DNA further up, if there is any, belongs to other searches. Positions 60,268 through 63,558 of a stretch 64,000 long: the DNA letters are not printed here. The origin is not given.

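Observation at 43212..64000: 20-kb single-operon flexirubin/aryl-polyene-type lipid-pigment cluster docked directly 3' of tRNA-Ala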

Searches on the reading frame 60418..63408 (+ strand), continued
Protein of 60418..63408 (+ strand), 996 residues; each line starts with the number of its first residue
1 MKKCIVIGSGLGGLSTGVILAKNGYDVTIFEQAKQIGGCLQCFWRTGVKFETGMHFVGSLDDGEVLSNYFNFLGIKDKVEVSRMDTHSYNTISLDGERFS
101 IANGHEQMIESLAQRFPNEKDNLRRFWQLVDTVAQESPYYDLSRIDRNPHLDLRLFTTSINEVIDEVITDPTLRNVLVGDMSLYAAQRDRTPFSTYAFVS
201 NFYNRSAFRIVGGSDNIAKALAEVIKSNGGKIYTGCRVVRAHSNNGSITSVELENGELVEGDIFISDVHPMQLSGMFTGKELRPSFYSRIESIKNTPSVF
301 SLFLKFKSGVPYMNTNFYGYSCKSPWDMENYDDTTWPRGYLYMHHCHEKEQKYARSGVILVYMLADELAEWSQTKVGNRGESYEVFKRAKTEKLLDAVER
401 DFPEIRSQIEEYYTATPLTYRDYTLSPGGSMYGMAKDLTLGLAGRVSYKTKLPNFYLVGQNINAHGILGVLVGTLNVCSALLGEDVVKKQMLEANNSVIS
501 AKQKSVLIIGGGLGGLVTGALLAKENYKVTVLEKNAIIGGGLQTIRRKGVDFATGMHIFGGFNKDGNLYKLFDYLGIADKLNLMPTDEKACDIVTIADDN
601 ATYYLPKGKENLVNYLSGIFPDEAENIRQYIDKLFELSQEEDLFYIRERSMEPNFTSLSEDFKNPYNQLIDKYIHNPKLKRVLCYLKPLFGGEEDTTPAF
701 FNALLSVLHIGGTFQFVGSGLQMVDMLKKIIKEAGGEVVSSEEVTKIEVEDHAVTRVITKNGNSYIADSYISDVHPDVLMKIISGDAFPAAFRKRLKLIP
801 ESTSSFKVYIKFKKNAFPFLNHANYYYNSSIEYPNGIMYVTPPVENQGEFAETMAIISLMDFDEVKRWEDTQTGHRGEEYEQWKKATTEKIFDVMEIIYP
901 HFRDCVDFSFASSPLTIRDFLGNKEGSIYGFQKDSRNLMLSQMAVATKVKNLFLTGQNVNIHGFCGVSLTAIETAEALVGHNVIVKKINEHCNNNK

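Call 22: find_related_loci(query=window:60418-63408:+, collection=genome_contigs, flank=10000)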
Query window:60418-63408:+ (996 aa) in genome_contigs; peptide patterns used: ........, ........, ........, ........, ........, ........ (x = any residue, [..] = any of these).
62 stretches matched a pattern; 28 encode a relative of the query (tblastn E <= 1e-3); 26 distinct loci.
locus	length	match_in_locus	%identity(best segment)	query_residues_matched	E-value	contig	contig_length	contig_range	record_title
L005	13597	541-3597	96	2-994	0e+0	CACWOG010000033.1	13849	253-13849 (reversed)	MAG: uncultured Bacteroidia bacterium isolate RUG10760 genome assembly, contig: RUG10760_asm_33, whole genome shotgun se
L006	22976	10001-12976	95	2-993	0e+0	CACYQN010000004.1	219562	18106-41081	MAG: uncultured Bacteroidia bacterium isolate RUG12182 genome assembly, contig: RUG12182_asm_4, whole genome shotgun seq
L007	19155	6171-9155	94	2-996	0e+0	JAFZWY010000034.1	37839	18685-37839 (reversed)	MAG: Bacteroidales bacterium isolate RGIG8173 Water_buffalos_Rumen-3__c1100367, whole genome shotgun sequence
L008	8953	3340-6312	93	2-993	0e+0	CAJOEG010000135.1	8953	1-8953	uncultured Bacteroidales bacterium isolate Red_deer_1_mag_48 genome assembly, contig: scaffold_33940, whole genome shotg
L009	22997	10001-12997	90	1-996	0e+0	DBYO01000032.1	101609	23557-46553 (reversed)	MAG TPA_asm: Bacteroidales bacterium UBA1184 UBA1184_contig_7399, whole genome shotgun sequence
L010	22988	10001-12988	89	1-993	0e+0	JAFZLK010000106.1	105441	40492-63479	MAG: Bacteroidales bacterium isolate RGIG7873 Water_buffalos_Reticulum-4__c976787, whole genome shotgun sequence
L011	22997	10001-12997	86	1-996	0e+0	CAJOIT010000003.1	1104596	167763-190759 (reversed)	uncultured Bacteroidales bacterium isolate Red_deer_4_mag_224 genome assembly, contig: scaffold_4, whole genome shotgun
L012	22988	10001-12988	86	1-993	0e+0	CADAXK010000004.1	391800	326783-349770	MAG: uncultured Bacteroidia bacterium isolate RUG13712 genome assembly, contig: RUG13712_asm_4, whole genome shotgun seq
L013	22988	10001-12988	87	1-993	0e+0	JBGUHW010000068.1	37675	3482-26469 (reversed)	MAG: Bacteroidales bacterium isolate ruminal_MAG_341 ruminal_MAG_341_contig_0068, whole genome shotgun sequence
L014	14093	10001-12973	63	1-992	0e+0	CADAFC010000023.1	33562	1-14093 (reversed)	MAG: uncultured Bacteroidia bacterium isolate RUG13238 genome assembly, contig: RUG13238_asm_23, whole genome shotgun se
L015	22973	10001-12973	64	1-995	0e+0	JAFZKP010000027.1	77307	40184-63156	MAG: Bacteroidales bacterium isolate RGIG7852 Water_buffalos_Reticulum-4__c480701, whole genome shotgun sequence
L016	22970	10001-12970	64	1-991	0e+0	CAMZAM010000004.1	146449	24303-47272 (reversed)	MAG TPA_asm: uncultured Bacteroidales bacterium isolate SRR10912536_bin.5_metaWRAP_v1.3_MAG genome assembly, contig: ERZ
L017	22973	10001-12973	63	1-995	0e+0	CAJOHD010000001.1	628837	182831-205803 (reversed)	uncultured Bacteroidales bacterium isolate Red_deer_4_mag_10 genome assembly, contig: scaffold_3, whole genome shotgun s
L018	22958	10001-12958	64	1-990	0e+0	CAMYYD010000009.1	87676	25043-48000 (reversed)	MAG TPA_asm: uncultured Bacteroidales bacterium isolate SRR10912534_bin.55_metaWRAP_v1.3_MAG genome assembly, contig: ER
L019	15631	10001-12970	64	1-991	0e+0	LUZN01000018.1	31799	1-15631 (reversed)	MAG: Bacteroidales bacterium Bact_22 Bact_22_contig_409, whole genome shotgun sequence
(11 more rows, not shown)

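Call 37: find_homologous_proteins(query=L002:13029-14336:+, max_evalue=0.00001)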
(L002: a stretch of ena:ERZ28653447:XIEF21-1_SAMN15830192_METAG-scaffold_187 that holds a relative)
Query L002:13029-14336:+ (435 aa): 6209 proteins with E <= 0.00001 among 8000 candidates; the best 120 are listed.
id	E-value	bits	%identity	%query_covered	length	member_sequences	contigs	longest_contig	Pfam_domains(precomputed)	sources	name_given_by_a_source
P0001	0.0e+0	1015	99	100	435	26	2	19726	PF04055.28,PF02310.25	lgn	-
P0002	8.0e-280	946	95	100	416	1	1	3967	-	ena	-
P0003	9.2e-278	939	90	100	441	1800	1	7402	PF04055.28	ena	-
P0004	5.3e-277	937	91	100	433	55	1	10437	PF04055.28,PF02310.25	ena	-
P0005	8.1e-273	923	90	99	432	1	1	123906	PF02310.25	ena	-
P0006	1.6e-272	922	89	100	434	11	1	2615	PF04055.28,PF02310.25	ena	-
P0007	1.2e-269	912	88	100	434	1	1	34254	PF04055.28,PF02310.25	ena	-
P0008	1.4e-269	912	89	98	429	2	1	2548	-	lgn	-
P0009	2.5e-266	901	88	98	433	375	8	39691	PF04055.28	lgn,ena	-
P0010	3.1e-266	901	88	98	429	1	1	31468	PF04055.28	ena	-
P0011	9.9e-266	899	88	98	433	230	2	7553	PF04055.28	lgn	-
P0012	2.1e-265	898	87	98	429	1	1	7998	PF04055.28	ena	-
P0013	2.1e-265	898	87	98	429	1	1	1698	PF04055.28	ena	-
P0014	2.1e-265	898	88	98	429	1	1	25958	PF04055.28,PF02310.25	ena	-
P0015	6.6e-265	897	88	98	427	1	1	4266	PF02310.25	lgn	-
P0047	4.7e-251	851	84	96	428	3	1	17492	-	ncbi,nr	ncbi:MAG: radical SAM protein [Prevotellaceae bacterium]|nr:radical SAM protein [Prevotellaceae bact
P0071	3.2e-248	842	83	97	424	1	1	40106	PF04055.28,PF02310.25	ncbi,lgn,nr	ncbi:radical SAM protein [Parabacteroides sp. OttesenSCG-928-N08]|nr:radical SAM protein [Parabacter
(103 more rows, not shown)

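Call 38: find_encoding_contigs(protein=P0071, flank=10000, max_places=2)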
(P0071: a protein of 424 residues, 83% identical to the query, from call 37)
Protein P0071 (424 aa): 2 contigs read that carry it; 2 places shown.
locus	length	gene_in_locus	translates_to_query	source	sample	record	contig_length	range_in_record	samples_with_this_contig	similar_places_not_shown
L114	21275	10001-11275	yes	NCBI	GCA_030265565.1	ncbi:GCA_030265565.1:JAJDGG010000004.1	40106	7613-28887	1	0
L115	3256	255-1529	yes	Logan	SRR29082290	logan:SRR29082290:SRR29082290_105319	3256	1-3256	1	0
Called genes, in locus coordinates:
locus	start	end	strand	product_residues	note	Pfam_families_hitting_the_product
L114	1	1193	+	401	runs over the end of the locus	PF00109:ketoacyl-synt, PF00108:Thiolase_N (weak), PF02801:Ketoacyl-synt_C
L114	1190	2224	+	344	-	PF13723:Ketoacyl-synt_2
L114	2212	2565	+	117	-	PF00892:EamA (weak), PF10639:TMEM234 (weak)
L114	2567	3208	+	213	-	PF03548:LolA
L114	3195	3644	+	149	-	-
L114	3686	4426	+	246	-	PF00535:Glycos_transf_2, PF10111:Glyco_tranf_2_2 (weak)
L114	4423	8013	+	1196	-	PF03176:MMPL, PF01553:Acyltransferase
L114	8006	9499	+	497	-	PF00070:Pyr_redox (faint), PF00890:FAD_binding_2 (weak), PF01266:DAO (weak), PF01593:Amino_oxidase, PF03486:HI0933_like (faint), PF07992:Pyr_redox_2 (faint), PF13450:NAD_binding_8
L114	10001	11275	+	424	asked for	PF02310:B12-binding (weak), PF04055:Radical_SAM (faint)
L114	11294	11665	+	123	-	-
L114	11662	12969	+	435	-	PF00501:AMP-binding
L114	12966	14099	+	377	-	PF01553:Acyltransferase (weak)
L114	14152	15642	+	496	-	PF18940:DUF5687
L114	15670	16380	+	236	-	PF00005:ABC_tran, PF13304:AAA_21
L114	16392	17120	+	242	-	PF00106:adh_short, PF13460:NAD_binding_10 (weak), PF13561:adh_short_C2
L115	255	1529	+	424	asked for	PF02310:B12-binding (weak), PF04055:Radical_SAM (faint)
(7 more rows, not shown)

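Call 39: find_encoding_contigs(protein=P0047, flank=10000, max_places=2)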
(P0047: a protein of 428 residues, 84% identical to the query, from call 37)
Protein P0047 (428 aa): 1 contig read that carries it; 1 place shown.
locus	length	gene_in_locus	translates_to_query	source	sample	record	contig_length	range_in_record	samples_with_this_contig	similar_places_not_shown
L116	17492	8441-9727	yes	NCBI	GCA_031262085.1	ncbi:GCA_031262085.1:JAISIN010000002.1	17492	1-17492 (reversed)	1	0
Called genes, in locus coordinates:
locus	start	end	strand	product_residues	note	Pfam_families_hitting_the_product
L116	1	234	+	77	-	PF03548:LolA (weak)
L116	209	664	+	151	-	-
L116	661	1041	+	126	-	PF07977:FabA (weak), PF22818:ApeI-like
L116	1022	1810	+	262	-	PF00535:Glycos_transf_2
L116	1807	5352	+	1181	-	PF03176:MMPL (weak), PF01553:Acyltransferase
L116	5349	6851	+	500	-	PF00890:FAD_binding_2 (weak), PF01266:DAO (weak), PF01593:Amino_oxidase, PF13450:NAD_binding_8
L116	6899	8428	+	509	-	PF00890:FAD_binding_2 (weak), PF01266:DAO (weak), PF13450:NAD_binding_8, PF01593:Amino_oxidase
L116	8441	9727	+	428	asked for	-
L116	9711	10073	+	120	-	-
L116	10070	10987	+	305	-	PF20434:BD-FAE, PF12697:Abhydrolase_6 (weak), PF00326:Peptidase_S9, PF01738:DLH (faint), PF07859:Abhydrolase_3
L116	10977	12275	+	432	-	PF00501:AMP-binding, PF14535:AMP-binding_C_2 (weak)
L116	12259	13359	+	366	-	-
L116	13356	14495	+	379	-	PF01553:Acyltransferase (weak)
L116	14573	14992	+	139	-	-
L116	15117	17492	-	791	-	PF28555:Helicase_dom, PF00176:SNF2-rel_dom (faint), PF00271:Helicase_C (weak), PF28556:DUF8438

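Call 47: search_solved_structures(query=L002:13029-14336:+, max_evalue=1)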
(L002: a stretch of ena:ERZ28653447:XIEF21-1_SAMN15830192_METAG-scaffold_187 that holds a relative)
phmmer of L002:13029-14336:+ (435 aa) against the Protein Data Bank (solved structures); distinct sequences matched with E-value up to 1: 2.
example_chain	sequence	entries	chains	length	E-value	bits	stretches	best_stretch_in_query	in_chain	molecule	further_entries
6fd2_B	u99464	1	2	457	0.0029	19.5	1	170-351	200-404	Putative apramycin biosynthetic oxidoreductase 4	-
9ccb_A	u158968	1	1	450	0.035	15.9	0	163-208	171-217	Radical SAM core domain-containing protein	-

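Call 48: search_solved_structures(query=window:60418-63408:+, max_evalue=1e-10)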
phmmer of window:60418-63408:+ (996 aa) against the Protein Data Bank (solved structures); distinct sequences matched with E-value up to 1e-10: 3.
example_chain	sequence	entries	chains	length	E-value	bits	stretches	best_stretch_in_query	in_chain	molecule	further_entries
4rep_A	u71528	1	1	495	1.3e-16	63.1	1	504-781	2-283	Gamma-carotene desaturase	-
3nrn_A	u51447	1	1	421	5.6e-14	54.3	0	507-578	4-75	uncharacterized protein PF1083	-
4dgk_A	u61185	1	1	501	3.5e-12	48.4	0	1-136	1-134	Phytoene dehydrogenase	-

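Call 51: search_protein_families(library=ncbifam, proteins=[L116:12259-13359:+, L116:13356-14495:+, L116:209-664:+, L002:14346-14708:+], max_evalue=0.001)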
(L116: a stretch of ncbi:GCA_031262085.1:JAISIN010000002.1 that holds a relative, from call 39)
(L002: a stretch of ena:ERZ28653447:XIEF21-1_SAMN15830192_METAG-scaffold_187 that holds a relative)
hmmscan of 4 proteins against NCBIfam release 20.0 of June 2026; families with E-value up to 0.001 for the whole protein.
L116:12259-13359:+ (366 aa): 0 families

L116:13356-14495:+ (379 aa): 0 families

L116:209-664:+ (151 aa): 1 family
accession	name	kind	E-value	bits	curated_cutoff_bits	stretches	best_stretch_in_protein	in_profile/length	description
NF053540.1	LolB2_flexi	equivalog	0.00013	21.7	60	1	40-120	48-127/203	flexirubin biosynthesis protein LolB2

L002:14346-14708:+ (120 aa): 0 families

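Call 61: search_protein_representatives(protein=P0001)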
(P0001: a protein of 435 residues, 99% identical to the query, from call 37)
Query: 435 residues. Proteins with E-value up to 0.001 (for the whole library): 9053; up to 1e-10: 3070; up to 1e-30: 658. The best 150 are listed.
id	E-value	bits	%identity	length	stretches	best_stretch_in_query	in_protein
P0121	9.1e-194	660.6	65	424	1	5-424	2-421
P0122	4.5e-133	460.5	53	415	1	5-400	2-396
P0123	8.0e-115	400.4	67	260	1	5-258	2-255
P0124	3.1e-99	349.0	60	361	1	5-261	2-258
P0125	1.3e-89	317.3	53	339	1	8-287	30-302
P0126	3.7e-80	286.1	61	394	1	166-366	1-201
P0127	1.8e-79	283.9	71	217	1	188-361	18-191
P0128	1.7e-77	277.4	63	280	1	5-193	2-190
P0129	6.6e-77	275.4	56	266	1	199-411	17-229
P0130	3.3e-71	256.7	44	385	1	5-289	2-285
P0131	1.7e-70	254.3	58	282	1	99-282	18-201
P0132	7.8e-66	239.0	38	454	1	31-391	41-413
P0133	5.8e-64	232.8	42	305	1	110-394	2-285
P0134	1.5e-62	228.1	38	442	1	5-392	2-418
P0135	5.6e-61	223.0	34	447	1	6-381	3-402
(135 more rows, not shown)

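Call 62: find_encoding_contigs(protein=P0121, flank=10000, max_places=2)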
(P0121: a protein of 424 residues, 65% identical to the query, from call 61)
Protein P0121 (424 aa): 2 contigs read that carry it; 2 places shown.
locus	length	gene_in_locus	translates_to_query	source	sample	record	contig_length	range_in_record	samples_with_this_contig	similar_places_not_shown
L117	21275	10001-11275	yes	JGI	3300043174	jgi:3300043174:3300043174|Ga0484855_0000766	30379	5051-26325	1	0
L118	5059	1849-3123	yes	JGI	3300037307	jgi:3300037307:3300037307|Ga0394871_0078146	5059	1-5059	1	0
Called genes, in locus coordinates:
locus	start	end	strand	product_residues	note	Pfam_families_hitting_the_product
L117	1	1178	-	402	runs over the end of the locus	PF00109:ketoacyl-synt, PF02801:Ketoacyl-synt_C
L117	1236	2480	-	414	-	PF00109:ketoacyl-synt, PF02801:Ketoacyl-synt_C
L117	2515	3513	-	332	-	PF04055:Radical_SAM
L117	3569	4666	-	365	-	PF04055:Radical_SAM (weak)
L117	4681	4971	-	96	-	PF00550:PP-binding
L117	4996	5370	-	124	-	PF07977:FabA (weak), PF22818:ApeI-like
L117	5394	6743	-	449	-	PF02310:B12-binding, PF04055:Radical_SAM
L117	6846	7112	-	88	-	PF00550:PP-binding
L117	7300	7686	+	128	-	PF22817:ApeP-like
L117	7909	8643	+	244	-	PF00106:adh_short, PF08659:KR, PF13561:adh_short_C2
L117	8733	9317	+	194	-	PF03548:LolA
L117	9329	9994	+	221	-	-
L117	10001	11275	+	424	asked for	PF02310:B12-binding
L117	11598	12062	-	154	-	PF01850:PIN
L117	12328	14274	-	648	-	PF00109:ketoacyl-synt, PF08545:ACP_syn_III (weak), PF02801:Ketoacyl-synt_C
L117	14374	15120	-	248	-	PF02146:SIR2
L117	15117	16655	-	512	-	PF13541:ChlI, PF00493:MCM (faint), PF01078:Mg_chelatase, PF07728:AAA_5, PF13335:Mg_chelatase_C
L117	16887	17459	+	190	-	PF14334:DUF4390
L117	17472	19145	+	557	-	PF00920:ILVD_EDD_N, PF24877:ILV_EDD_C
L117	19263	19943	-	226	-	PF00226:DnaJ (weak)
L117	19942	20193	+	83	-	-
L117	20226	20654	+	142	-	PF01381:HTH_3 (faint)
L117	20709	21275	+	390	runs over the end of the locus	PF00561:Abhydrolase_1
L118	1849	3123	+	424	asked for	PF02310:B12-binding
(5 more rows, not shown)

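Call 63: find_encoding_contigs(protein=P0122, flank=10000, max_places=2)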
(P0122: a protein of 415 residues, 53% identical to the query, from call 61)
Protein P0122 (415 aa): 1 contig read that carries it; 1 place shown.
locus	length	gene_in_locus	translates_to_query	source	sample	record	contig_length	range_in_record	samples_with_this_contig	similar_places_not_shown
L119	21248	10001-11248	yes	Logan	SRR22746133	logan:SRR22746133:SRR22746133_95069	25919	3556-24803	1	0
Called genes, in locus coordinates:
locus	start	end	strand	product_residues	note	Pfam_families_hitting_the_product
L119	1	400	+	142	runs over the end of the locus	PF22818:ApeI-like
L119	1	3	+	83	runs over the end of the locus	PF00550:PP-binding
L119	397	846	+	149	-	PF22817:ApeP-like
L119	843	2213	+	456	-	PF00501:AMP-binding, PF13193:AMP-binding_C (weak)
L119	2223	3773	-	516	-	PF21089:PKS_DH_N (weak), PF14765:PS-DH, PF01648:ACPS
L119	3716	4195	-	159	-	PF13279:4HBT_2, PF03061:4HBT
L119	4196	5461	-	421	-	PF00109:ketoacyl-synt, PF02801:Ketoacyl-synt_C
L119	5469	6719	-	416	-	PF00109:ketoacyl-synt, PF02801:Ketoacyl-synt_C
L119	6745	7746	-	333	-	PF04055:Radical_SAM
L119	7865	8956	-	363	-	PF04055:Radical_SAM (weak)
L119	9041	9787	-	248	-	PF04264:YceI (faint)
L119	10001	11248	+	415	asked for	PF02310:B12-binding, PF04055:Radical_SAM (weak)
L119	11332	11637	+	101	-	PF00550:PP-binding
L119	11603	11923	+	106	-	PF00550:PP-binding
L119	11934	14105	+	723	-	PF00109:ketoacyl-synt, PF02801:Ketoacyl-synt_C, PF13723:Ketoacyl-synt_2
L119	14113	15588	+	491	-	PF00070:Pyr_redox (faint), PF00890:FAD_binding_2 (weak), PF01266:DAO (faint), PF01593:Amino_oxidase, PF07992:Pyr_redox_2 (faint), PF12831:FAD_oxidored (weak), PF13450:NAD_binding_8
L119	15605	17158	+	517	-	PF00221:Lyase_aromatic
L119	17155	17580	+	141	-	PF13279:4HBT_2, PF03061:4HBT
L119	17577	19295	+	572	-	PF02734:Dak2, PF02645:DegV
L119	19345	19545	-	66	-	PF10049:DUF2283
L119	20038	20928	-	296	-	PF12796:Ank_2, PF13606:Ank_3 (faint), PF13637:Ank_4, PF13857:Ank_5 (faint), PF13637:Ank_4, PF00023:Ank (weak), PF12796:Ank_2, PF13637:Ank_4 (weak), +2 more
